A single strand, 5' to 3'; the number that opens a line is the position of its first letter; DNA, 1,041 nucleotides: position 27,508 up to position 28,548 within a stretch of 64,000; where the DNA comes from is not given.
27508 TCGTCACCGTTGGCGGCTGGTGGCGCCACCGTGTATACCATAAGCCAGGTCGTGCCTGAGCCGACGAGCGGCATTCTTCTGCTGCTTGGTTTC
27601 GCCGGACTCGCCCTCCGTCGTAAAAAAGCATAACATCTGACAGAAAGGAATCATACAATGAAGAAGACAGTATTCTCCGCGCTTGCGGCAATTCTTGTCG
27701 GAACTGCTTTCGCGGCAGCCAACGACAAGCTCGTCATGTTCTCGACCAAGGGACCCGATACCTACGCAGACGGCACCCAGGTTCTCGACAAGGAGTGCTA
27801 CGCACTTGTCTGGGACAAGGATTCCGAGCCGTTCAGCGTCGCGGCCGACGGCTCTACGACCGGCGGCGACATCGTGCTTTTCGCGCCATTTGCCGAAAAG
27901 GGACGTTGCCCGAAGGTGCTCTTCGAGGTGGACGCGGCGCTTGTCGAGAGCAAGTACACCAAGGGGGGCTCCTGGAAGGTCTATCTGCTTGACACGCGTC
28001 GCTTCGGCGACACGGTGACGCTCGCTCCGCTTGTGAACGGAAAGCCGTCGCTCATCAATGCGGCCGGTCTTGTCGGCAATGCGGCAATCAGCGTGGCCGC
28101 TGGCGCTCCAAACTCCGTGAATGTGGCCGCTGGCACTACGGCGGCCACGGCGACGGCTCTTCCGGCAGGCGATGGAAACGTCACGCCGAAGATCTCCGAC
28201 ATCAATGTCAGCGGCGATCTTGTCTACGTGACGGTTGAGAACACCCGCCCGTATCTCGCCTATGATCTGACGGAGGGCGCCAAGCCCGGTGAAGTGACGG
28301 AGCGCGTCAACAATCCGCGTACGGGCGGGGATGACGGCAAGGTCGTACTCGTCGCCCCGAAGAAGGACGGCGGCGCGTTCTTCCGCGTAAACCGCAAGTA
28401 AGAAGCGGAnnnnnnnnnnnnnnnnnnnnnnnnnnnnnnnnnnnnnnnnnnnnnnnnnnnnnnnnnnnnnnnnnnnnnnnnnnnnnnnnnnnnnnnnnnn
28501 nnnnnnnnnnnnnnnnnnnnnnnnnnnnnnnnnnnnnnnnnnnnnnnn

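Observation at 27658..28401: Free-standing paralog of the giant protein's N-terminal domain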

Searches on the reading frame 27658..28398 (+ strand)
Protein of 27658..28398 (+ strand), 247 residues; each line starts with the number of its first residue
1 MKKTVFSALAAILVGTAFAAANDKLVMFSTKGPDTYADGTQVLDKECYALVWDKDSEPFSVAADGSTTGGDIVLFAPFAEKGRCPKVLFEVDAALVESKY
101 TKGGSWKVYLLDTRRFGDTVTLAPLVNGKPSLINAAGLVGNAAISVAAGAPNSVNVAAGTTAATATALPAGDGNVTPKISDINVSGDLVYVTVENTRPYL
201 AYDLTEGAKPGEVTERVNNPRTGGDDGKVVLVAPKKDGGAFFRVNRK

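Call 5: search_protein_families(library=pfam, proteins=[window:27658-28398:+], max_evalue=0.1)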
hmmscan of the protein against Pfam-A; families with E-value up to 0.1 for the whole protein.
window:27658-28398:+ (247 aa): 0 families

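Call 6: search_protein_families(library=ncbifam, proteins=[window:27658-28398:+], max_evalue=0.1)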
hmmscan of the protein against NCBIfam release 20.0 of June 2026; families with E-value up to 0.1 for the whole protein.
window:27658-28398:+ (247 aa): 0 families

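Call 7: find_homologous_proteins(query=window:27658-28398:+, max_evalue=0.001)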
Query window:27658-28398:+ (247 aa): 290 proteins with E <= 0.001 among 8000 candidates; the best 120 are listed.
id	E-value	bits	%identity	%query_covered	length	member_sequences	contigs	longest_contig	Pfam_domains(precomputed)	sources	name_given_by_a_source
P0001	2.4e-143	494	90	100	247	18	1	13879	-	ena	-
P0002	1.9e-141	487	89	100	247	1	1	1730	-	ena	-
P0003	5.8e-115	401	75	100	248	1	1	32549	-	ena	-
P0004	1.4e-101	357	69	100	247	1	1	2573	-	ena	-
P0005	1.8e-100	353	68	100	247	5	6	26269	-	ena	-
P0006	9.7e-100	351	68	100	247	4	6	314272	-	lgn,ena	-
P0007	9.8e-100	351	67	100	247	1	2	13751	-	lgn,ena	-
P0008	4.6e-99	349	68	100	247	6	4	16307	-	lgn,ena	-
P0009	1.7e-98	347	70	91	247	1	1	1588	-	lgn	-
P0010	4.4e-98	345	67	100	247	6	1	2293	-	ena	-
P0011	6.6e-98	345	67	99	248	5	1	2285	-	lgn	-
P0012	1.3e-96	341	65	100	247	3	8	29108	-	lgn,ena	-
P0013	3.0e-96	339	65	100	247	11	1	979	-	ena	-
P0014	3.7e-95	336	65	100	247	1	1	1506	-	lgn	-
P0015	7.4e-93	328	69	89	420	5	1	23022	-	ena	-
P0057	5.7e-64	234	52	100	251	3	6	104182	-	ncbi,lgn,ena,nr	ncbi:MAG: hypothetical protein IKF72_05055 [Kiritimatiellae bacterium]|nr:hypothetical protein [Kiri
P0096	3.3e-59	218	51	100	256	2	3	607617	-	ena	-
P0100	4.5e-58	214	47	98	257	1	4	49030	-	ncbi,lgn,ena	-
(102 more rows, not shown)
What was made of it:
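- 27658..28401 (+): Gene X: 247-aa secreted two-domain protein, the subject of the finding. It is a full-length member of an unnamed Kiritimatiellae family. 290 homologs, mostly full length at ~250 aa (call 7).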

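Call 14: find_encoding_contigs(protein=P0096, flank=10000, max_places=2)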
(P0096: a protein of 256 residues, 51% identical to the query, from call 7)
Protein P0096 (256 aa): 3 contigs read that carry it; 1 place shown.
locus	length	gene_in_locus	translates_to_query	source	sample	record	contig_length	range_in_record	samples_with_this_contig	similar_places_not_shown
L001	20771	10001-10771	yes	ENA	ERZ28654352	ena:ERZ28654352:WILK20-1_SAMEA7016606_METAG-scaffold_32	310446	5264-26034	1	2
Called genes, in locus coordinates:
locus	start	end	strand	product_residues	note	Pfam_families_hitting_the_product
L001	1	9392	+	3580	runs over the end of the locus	PF05345:He_PIG, PF22352:K319L-like_PKD (faint), PF05345:He_PIG, PF09479:Flg_new (weak), PF18889:Beta_helix_3 (weak), PF09479:Flg_new (weak), PF13306:LRR_5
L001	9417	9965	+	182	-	-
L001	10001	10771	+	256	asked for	-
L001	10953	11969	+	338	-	PF04338:DUF481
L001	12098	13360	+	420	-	PF04055:Radical_SAM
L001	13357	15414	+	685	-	PF00754:F5_F8_type_C, PF22633:F5_F8_type_C_2 (weak)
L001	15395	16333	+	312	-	PF00483:NTP_transferase, PF12804:NTP_transf_3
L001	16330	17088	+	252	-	PF01416:PseudoU_synth_1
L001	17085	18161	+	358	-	PF00953:Glycos_transf_4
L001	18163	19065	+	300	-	-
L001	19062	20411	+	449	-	PF00206:Lyase_1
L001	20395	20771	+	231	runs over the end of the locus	PF00005:ABC_tran, PF13401:AAA_22 (faint), PF13304:AAA_21 (faint)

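Call 15: find_encoding_contigs(protein=P0006, flank=10000, max_places=2)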
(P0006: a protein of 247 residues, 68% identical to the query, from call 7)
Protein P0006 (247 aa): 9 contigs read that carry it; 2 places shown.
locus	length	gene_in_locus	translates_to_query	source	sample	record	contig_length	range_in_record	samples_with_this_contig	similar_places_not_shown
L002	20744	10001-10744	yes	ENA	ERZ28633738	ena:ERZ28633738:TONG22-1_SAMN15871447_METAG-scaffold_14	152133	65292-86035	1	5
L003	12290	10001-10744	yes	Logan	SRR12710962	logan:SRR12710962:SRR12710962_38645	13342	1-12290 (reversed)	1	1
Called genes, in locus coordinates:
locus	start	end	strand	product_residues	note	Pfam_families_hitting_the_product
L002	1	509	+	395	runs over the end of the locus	PF13387:Lnb_N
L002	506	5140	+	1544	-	-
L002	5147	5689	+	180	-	-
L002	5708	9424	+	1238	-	-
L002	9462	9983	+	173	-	PF07589:PEP_exosort_dom (weak)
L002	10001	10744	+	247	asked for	-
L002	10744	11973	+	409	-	PF13377:Peripla_BP_3, PF00165:HTH_AraC (faint), PF12833:HTH_18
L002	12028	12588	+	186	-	PF00106:adh_short, PF13561:adh_short_C2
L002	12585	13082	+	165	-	PF00731:AIRC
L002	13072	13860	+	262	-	PF01966:HD (weak)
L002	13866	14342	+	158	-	PF02681:DUF212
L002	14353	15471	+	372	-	PF13439:Glyco_transf_4, PF13477:Glyco_trans_4_2 (weak), PF13579:Glyco_trans_4_4, PF00534:Glycos_transf_1, PF13692:Glyco_trans_1_4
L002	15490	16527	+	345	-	PF13524:Glyco_trans_1_2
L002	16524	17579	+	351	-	PF00534:Glycos_transf_1 (weak), PF13692:Glyco_trans_1_4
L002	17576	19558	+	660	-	PF00664:ABC_membrane, PF00005:ABC_tran, PF02463:SMC_N (faint)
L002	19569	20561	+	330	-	PF03279:Lip_A_acyltrans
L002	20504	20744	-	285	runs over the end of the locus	-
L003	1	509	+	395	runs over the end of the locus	PF13387:Lnb_N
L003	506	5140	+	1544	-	-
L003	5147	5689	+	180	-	-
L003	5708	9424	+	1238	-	-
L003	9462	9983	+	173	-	PF07589:PEP_exosort_dom (weak)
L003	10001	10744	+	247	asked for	-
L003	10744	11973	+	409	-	PF13377:Peripla_BP_3, PF00165:HTH_AraC (faint), PF12833:HTH_18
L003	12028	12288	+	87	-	?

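Call 16: find_encoding_contigs(protein=P0057, flank=10000, max_places=2)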
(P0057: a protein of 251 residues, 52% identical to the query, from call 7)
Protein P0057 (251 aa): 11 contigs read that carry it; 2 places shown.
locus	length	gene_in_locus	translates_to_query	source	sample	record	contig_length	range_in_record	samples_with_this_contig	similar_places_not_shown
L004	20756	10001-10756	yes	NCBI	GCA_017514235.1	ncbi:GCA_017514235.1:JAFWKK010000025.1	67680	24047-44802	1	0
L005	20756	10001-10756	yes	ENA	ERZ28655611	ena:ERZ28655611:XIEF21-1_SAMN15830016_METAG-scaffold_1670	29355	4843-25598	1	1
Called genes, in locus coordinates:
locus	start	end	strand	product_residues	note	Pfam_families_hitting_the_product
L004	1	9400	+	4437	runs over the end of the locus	-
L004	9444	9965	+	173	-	-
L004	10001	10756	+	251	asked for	-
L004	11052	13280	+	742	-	PF03477:ATP-cone, PF13597:NRDD, PF01228:Gly_radical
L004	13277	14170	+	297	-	PF02666:PS_Dcarbxylase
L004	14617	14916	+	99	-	PF00886:Ribosomal_S16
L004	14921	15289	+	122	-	PF01245:Ribosomal_L19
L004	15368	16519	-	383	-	PF00817:IMS, PF11798:IMS_HHH (weak), PF11799:IMS_C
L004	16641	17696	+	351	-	-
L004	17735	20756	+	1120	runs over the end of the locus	-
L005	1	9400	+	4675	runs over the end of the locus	-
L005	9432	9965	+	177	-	-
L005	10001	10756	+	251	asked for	-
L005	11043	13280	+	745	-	PF03477:ATP-cone, PF13597:NRDD, PF01228:Gly_radical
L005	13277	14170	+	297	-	PF02666:PS_Dcarbxylase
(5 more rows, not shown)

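Call 17: find_encoding_contigs(protein=P0100, flank=10000, max_places=2)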
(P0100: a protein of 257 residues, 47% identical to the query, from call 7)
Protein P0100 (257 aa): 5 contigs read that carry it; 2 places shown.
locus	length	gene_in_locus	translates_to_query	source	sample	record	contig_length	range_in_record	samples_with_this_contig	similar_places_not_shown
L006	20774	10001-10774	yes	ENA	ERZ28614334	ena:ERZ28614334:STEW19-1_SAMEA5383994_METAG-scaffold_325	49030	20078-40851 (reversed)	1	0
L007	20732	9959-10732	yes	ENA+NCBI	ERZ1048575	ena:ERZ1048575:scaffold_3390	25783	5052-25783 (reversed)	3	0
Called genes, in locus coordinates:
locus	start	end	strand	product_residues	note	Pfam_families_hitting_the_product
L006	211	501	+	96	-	-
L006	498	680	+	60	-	-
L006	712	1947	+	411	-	PF13387:Lnb_N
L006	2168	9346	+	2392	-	-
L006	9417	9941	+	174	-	-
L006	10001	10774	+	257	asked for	-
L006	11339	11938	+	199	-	PF02677:QueH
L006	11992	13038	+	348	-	PF00092:VWA, PF13519:VWA_2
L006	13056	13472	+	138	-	PF01242:PTPS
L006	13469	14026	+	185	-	PF03602:Cons_hypoth95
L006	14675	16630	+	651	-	PF07693:KAP_NTPase, PF13191:AAA_16 (weak)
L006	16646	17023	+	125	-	-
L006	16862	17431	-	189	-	-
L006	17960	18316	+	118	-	-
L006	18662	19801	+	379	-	PF17761:DUF1016_N, PF06250:YhcG_C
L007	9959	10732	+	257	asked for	-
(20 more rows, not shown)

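Call 20: predict_structure(alignment_id=A1)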
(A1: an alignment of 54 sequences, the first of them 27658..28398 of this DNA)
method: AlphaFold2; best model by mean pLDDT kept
length: 247 residues; sequences in the alignment: 54
mean_pLDDT: 84.3   pTM: 0.73
mean pLDDT of the five models: 84.3, 82.5, 82.1, 78.1, 77.2
residues with pLDDT >= 90: 142; 70-90: 63; 50-70: 24; < 50: 18
segments of 3 or more residues with pLDDT < 50: 1-3, 149-162
pLDDT, mean of each block of 10 residues (from residue 1): 49 52 86 90 96 91 89 95 93 89 92 91 92 90 76 41 64 83 96 91 93 92 93 92 90
secondary structure, 60 per line:
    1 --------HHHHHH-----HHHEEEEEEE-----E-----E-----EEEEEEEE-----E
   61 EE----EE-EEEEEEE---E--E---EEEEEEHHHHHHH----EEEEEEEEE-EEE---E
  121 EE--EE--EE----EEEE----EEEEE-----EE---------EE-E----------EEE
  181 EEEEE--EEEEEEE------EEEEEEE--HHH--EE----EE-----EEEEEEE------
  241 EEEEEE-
elements in order: H9-14 E23-29 E47-54 E60-62 E70-76 E87-92 H93-99 E104-112 E114-116 E120-122 E135-138 E143-147 E178-185 E188-194 E201-207 E228-234 E241-246
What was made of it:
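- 27721..28098 (+): N-domain of X (residues 22-147). Residues 22-117 are the core shared with giant 2. C47 and C84 are invariant. AlphaFold2 places strands from 23 to 147 with pLDDT ~90 (call 20).
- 28099..28173 (+): Ala/Gly/Ser/Thr-rich flexible linker (about residues 148-172). pLDDT is below 50 for residues 149-162 (call 20).
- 28174..28398 (+): C-domain of X (residues 173-247): a small five-strand beta-sandwich ending in FFRVNRK. Giant 2 lacks it. AlphaFold2 strands 178-246 with pLDDT above 90 (call 20).
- Closest known: PapD-like periplasmic chaperones of chaperone-usher pili. Different: X has a long disordered interdomain linker (call 20).
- AlphaFold2 model with pLDDT 84.3 and pTM 0.73: two beta domains joined by a disordered linker (call 20). 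The fold is all-beta with a probable disulfide (call 20). X has a ~25-residue disordered linker in place of the tight two-lobe arrangement of PapD (call 20).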

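Call 23: fold_search(model_id=the predicted structure, library=pdb)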
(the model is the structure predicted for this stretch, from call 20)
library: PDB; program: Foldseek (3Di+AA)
matches with E <= 10: 744; with E <= 0.001: 0
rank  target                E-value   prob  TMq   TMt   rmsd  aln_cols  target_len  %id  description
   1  3fn9_A                3.8e-02  0.13  0.13  0.06  18.3       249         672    9  Crystal structure of putative beta-galactosidase from bacteroides fragilis (released 2009-01-13)
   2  8dul_B                4.6e-02  0.09  0.13  0.10  27.4       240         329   11  Cryo-EM Structure of Antibody SKT05 in complex with Western Equine Encephalitis Virus spike (local refinement from VLP (released 2023-07-05)
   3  6a8p_C                5.2e-02  0.28  0.17  0.08  19.0       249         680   13  Transglutaminase 2 mutant G224V in complex with GTP (released 2018-09-26)
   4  2wan                  5.4e-02  0.33  0.22  0.08  21.4       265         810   13  Pullulanase from Bacillus acidopullulyticus (released 2009-05-05)
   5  7k0z_C                5.7e-02  0.16  0.19  0.15  26.3       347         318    9  Marsupial T cell receptor Spl_157 (released 2021-03-24)
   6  8dhe_A                5.7e-02  0.14  0.16  0.07  19.1       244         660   11  Tannerella forsythia beta-glucuronidase (mL1) (released 2023-05-17)
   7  4bk4_A                6.0e-02  0.08  0.15  0.09  35.8       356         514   10  crystal structure of the human EphA4 ectodomain (released 2013-07-03)
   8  9e9y_B                6.7e-02  0.09  0.14  0.10  26.5       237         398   11  WEEV McMillan VLP in complex with VLDLR LA(1-2) (released 2025-04-23)
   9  4bkf_A                6.7e-02  0.06  0.12  0.08  36.0       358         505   12  crystal structure of the human EphA4 ectodomain in complex with human ephrinB3 (released 2013-07-03)
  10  7u6f_B3               7.1e-02  0.10  0.15  0.14  17.8       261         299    8  Mouse retromer (VPS26/VPS35/VPS29) heterotrimers (released 2022-10-12)
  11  3lha_B                7.1e-02  0.07  0.13  0.12  18.9       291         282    7  Crystal structure of mouse VPS26B(R240S/G241A/E242S) in spacegroup P41 21 2 (released 2010-02-02)
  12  2as5_M                7.5e-02  0.16  0.16  0.14  15.4       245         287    9  Structure of the DNA binding domains of NFAT and FOXP2 bound specifically to DNA. (released 2006-08-08)
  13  9uyh_A                8.3e-02  0.08  0.15  0.12  18.9       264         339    9  Cryo-EM structure of the G protein-coupled receptor 1 (GPR1) bound to chemerin and beta-arrestin 1 (Conformation 1) (released 2025-11-19)
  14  9uyl_A                9.7e-02  0.06  0.13  0.11  16.3       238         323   10  Cryo-EM structure of the G protein-coupled receptor 1 (GPR1) bound to chemerin and beta-arrestin 1 (Conformation 4) (released 2025-11-19)
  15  6a8p_A                1.1e-01  0.20  0.18  0.08  17.1       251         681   13  Transglutaminase 2 mutant G224V in complex with GTP (released 2018-09-26)
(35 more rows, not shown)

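Call 31: search_protein_representatives(alignment_id=A1)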
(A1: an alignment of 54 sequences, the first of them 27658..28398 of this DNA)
Query: 54 sequences, 247 profile positions. Proteins with E-value up to 0.001 (for the whole library): 737; up to 1e-10: 620; up to 1e-30: 329. The best 150 are listed.
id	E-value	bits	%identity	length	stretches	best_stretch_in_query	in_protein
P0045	8.8e-108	375.7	-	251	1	1-247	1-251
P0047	5.9e-106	369.8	-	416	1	2-247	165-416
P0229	2.1e-103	361.4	-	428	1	4-247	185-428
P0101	1.9e-97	341.9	-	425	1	6-247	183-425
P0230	5.5e-92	324.0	-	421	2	3-247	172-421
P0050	2.6e-88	312.0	-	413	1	3-247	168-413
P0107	6.2e-88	310.7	-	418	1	6-246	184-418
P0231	2.7e-85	302.1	-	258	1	1-247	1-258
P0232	2.1e-81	289.3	-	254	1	1-247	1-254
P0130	9.6e-80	283.9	-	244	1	1-247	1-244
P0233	5.8e-76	271.5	-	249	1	1-247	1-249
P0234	3.3e-72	259.2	-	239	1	6-244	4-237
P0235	6.6e-71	255.0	-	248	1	1-247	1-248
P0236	1.4e-69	250.6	-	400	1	3-247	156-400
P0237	6.8e-69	248.4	-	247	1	3-247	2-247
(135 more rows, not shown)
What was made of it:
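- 27658..28401 (+): 737 clusters at 50% identity (call 31).
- On Unnamed X family (~250-aa Kiritimatiellae proteins): It matches profile positions 1-247 (call 31).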

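Call 32: find_related_loci(query=A1, collection=genome_contigs, flank=10000)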
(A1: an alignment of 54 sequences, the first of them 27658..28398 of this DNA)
Query A1 (247 aa) in genome_contigs; peptide patterns used: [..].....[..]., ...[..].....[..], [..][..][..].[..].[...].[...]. (x = any residue, [..] = any of these).
137 stretches matched a pattern; 109 encode a relative of the query (tblastn E <= 1e-3); the best 80 are kept; 80 distinct loci.
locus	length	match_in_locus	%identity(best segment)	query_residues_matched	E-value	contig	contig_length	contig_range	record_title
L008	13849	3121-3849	64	1-246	2e-97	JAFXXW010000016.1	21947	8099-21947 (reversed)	MAG: Kiritimatiellae bacterium isolate RGIG6845 Sheep_Rumen-4__c677674, whole genome shotgun sequence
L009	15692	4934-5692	53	1-246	6e-68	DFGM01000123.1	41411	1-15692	MAG TPA_asm: Verrucomicrobia bacterium UBA3750 UBA3750_contig_8897, whole genome shotgun sequence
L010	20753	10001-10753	52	1-247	2e-65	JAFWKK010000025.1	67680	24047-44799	MAG: Kiritimatiellae bacterium isolate RGIG5820 Sheep_Ileum.Co__c145046, whole genome shotgun sequence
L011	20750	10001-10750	56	1-247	5e-63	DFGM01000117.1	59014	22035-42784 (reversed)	MAG TPA_asm: Verrucomicrobia bacterium UBA3750 UBA3750_contig_5693, whole genome shotgun sequence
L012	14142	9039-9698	51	22-247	1e-57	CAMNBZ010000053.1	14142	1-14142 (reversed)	MAG: uncultured Verrucomicrobia bacterium isolate SRR1222429_bin.101_metaWRAP_v1.3_MAG genome assembly, contig: NODE.106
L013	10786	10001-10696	47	9-244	4e-55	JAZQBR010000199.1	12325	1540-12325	MAG: Kiritimatiellia bacterium isolate T1900044640_TS20190106.MAGScoT_cleanbin_000021 SGB_1239_k141_1485408, whole genom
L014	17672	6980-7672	47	22-247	9e-55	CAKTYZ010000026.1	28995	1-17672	MAG: uncultured Kiritimatiellaeota bacterium isolate REFINED_METABAT215_TOP10_CONTIGS_1500_ASSEMBLY_K77_MERGED__Hadza_Mo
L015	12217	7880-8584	49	1-247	3e-54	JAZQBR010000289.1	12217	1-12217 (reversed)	MAG: Kiritimatiellia bacterium isolate T1900044640_TS20190106.MAGScoT_cleanbin_000021 SGB_1239_k141_849583, whole genome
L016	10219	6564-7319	44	3-246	5e-54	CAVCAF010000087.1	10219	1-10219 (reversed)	Azospirillum sp. 51_20 isolate H07660-L1_cleanbin_000021 genome assembly, contig: Spades_H07660-L1_contig_2982, whole ge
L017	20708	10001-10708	44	1-247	1e-53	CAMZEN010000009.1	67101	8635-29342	MAG TPA_asm: uncultured Verrucomicrobia bacterium isolate SRR10912534_bin.105_metaWRAP_v1.3_MAG genome assembly, contig:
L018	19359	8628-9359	48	1-247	3e-53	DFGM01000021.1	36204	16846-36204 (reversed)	MAG TPA_asm: Verrucomicrobia bacterium UBA3750 UBA3750_contig_29086, whole genome shotgun sequence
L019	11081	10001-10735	48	1-247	5e-52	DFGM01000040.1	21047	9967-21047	MAG TPA_asm: Verrucomicrobia bacterium UBA3750 UBA3750_contig_44002, whole genome shotgun sequence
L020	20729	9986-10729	47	6-247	5e-52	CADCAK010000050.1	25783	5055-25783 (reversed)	uncultured bacterium isolate RUG14463 genome assembly, contig: RUG14463_asm_50, whole genome shotgun sequence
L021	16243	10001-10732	48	1-247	1e-51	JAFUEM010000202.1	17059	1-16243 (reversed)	MAG: Kiritimatiellae bacterium isolate RGIG4421 Roe_deer_Omasum-3__c88293, whole genome shotgun sequence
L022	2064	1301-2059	45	5-247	5e-51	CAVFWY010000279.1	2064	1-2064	Gemmiger sp. isolate H07675-L1_cleanbin_000058 genome assembly, contig: Spades_H07675-L1_contig_35679, whole genome shot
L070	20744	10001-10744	36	1-246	3e-28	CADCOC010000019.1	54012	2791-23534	uncultured bacterium isolate RUG14821 genome assembly, contig: RUG14821_asm_19, whole genome shotgun sequence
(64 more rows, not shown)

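Call 59: search_solved_structures(query=A1, max_evalue=10)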
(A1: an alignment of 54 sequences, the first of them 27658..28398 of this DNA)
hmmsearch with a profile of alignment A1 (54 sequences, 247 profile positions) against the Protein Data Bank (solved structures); distinct sequences matched with E-value up to 10: 0.
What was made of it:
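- On PapD-like chaperones: The profile search against PDB sequences gave 0 hits at E<=10 (call 59).
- Closest known: PapD-like periplasmic chaperones of chaperone-usher pili. Different: There is no sequence match to any solved structure (call 59).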
